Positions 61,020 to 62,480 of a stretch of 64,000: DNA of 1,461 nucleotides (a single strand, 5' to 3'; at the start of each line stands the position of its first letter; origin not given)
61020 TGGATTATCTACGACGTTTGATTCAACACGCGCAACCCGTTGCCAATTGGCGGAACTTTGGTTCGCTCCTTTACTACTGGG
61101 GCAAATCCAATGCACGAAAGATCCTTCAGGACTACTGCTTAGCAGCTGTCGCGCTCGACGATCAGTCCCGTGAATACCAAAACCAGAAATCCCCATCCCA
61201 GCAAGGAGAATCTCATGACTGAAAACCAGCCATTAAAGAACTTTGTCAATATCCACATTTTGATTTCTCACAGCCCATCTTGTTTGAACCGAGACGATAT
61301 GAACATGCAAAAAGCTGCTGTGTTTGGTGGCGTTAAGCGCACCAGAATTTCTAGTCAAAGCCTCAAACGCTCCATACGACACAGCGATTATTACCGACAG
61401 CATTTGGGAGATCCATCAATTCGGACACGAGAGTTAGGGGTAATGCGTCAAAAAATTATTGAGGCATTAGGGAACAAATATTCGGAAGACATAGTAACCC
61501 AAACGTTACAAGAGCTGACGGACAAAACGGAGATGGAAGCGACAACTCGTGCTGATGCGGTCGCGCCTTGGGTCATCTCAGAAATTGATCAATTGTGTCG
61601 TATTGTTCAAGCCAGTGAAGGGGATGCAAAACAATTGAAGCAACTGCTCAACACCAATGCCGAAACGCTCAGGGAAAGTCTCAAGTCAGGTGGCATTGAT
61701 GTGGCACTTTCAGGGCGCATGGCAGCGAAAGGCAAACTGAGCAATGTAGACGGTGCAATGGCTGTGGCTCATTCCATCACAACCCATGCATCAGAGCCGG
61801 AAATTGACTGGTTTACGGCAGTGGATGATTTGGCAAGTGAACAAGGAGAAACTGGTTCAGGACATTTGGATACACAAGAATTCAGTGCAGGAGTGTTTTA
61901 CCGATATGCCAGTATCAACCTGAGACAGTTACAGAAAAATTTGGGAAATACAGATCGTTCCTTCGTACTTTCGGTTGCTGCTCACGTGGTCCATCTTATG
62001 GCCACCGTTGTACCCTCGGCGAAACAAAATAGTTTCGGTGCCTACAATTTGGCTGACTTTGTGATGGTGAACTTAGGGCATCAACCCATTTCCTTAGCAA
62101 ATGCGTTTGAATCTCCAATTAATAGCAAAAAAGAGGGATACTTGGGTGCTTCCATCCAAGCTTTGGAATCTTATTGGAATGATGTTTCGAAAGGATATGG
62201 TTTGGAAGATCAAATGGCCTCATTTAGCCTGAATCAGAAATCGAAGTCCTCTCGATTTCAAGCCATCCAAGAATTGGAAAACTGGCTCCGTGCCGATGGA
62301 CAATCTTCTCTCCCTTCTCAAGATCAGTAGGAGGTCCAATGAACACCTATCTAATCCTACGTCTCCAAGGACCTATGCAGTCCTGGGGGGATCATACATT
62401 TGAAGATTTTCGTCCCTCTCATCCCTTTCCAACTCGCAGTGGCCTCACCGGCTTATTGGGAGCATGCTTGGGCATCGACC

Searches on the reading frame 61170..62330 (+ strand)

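Call 68: search_protein_families(library=pfam, proteins=[window:61170-62330:+], max_evalue=0.1)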
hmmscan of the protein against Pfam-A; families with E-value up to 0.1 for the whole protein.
window:61170-62330:+ (386 aa): 1 family
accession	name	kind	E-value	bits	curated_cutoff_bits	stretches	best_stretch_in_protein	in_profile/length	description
PF09344.15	Cas_CT1975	-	8.1e-104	348.4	26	1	26-363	1-343/361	CT1975-like protein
